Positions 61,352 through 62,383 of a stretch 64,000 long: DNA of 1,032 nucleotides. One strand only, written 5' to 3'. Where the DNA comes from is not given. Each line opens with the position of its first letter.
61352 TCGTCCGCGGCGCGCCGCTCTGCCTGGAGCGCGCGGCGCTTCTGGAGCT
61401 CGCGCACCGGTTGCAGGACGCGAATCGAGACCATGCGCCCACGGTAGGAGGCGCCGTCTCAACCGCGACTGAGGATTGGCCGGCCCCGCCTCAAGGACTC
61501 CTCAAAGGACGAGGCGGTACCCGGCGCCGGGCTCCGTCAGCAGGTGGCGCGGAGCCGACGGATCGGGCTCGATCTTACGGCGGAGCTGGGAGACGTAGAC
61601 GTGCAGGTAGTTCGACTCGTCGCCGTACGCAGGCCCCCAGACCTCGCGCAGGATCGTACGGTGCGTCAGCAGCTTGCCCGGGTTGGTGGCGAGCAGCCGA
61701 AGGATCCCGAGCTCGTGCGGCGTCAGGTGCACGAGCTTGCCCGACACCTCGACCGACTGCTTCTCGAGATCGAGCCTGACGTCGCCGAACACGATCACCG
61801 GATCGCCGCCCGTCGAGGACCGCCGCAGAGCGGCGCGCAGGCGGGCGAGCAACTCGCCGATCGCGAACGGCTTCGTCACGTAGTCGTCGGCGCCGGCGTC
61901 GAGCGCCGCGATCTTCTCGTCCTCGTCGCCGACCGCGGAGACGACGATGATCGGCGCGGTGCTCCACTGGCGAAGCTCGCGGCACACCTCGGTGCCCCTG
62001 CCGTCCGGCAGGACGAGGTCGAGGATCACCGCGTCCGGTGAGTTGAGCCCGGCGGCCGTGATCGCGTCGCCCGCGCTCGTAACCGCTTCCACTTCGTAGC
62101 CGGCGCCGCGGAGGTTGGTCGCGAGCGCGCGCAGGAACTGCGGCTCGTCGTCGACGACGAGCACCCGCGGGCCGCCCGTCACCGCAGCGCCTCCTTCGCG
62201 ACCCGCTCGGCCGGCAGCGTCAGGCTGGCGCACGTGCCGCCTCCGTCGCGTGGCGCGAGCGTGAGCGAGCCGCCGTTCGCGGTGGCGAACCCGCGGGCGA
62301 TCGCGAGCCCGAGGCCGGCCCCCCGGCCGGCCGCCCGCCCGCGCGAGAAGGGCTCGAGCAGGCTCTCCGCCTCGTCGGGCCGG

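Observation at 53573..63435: Potassium-homeostasis supercluster: truncated KdpD plus KdpE sit upstream of a KimA-like symporter, APC-USP permeases and TrkA proteins, with no kdpFABC or trkH in the window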

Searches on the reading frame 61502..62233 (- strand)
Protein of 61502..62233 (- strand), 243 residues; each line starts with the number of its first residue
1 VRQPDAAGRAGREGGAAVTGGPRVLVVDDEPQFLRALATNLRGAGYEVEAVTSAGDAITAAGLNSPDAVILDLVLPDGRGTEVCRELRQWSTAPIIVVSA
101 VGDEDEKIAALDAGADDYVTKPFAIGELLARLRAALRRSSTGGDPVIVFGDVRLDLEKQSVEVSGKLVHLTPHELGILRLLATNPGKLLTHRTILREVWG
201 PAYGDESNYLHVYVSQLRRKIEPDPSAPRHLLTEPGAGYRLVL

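Call 4: search_protein_families(library=pfam, proteins=[window:61502-62233:-], max_evalue=0.01)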
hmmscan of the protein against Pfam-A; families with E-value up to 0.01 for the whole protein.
window:61502-62233:- (243 aa): 3 families
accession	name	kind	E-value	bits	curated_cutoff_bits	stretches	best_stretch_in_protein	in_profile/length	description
PF00072.30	Response_reg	-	1.3e-27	96.6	30.2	1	24-132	1-110/111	Response regulator receiver domain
PF00486.34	Trans_reg_C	-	3.6e-22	78.6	26.2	1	166-241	2-77/77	Transcriptional regulatory protein, C terminal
PF02254.24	TrkA_N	-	0.0085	16.9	23.8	0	8-119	7-114/116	TrkA-N domain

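Call 5: search_protein_families(library=ncbifam, proteins=[window:61502-62233:-], max_evalue=0.01)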
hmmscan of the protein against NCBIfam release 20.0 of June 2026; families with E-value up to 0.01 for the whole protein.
window:61502-62233:- (243 aa): 100 families (the best 25 are shown)
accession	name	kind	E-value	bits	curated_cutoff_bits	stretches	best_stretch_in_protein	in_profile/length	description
NF007820.0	PRK10529.1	equivalog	3.6e-69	232.6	325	1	24-242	4-224/225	two-component system response regulator KdpE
NF040689.1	MtrAB_MtrA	equivalog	8e-53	179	300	1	24-240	1-217/219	MtrAB system response regulator MtrA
NF045944.1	ResRegRpaBCyano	equivalog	1.1e-52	178.7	330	1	25-240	1-226/229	response regulator transcription factor RpaB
TIGR02154.1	PhoB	equivalog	2.6e-47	161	296.2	1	22-241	3-225/226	phosphate regulon transcriptional regulator PhoB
NF040534.1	resp_reg_YycF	equivalog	7.2e-45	153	340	1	23-241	2-227/231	response regulator YycF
NF041733.1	resp_reg_CseB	equivalog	6.5e-44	150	350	1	23-241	2-226/228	two-component system response regulator CseB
NF045991.1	RespRegCtrARhodob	equivalog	2.3e-43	148.5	350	1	23-241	2-221/224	response regulator transcription factor CtrA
TIGR01387.1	cztR_silR_copR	subfamily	3.9e-41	141.1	279.2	1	24-241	1-218/218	heavy metal response regulator transcription factor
NF053854.1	RespRegPhoBBctds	equivalog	5.6e-41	140.4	270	1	24-241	1-224/225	two-component system response regulator PhoB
NF007005.1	PRK09468.1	equivalog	8.6e-40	136.6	331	1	23-242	5-232/237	osmolarity response regulator transcription factor OmpR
NF008296.0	PRK11083.1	equivalog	3.2e-39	134.7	273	1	22-241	4-225/228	two-component system response regulator CreB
NF033117.2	vanR_ACDEGLN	exception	6.6e-39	133.8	350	1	24-241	1-225/226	VanR-ABDEGLN family response regulator transcription factor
NF007928.2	PRK10643.1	equivalog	4.3e-38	131.1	330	1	23-223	2-203/216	two-component system response regulator PmrA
NF033120.0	vanR_FM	exception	4.8e-38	131.1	460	1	24-240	6-228/231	vancomycin resistance response regulator transcription factor, VanR-F/VanR-M family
NF045914.1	RespRegNblR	equivalog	6.2e-38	130.7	300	1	21-240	6-224/228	response regulator transcription factor NblR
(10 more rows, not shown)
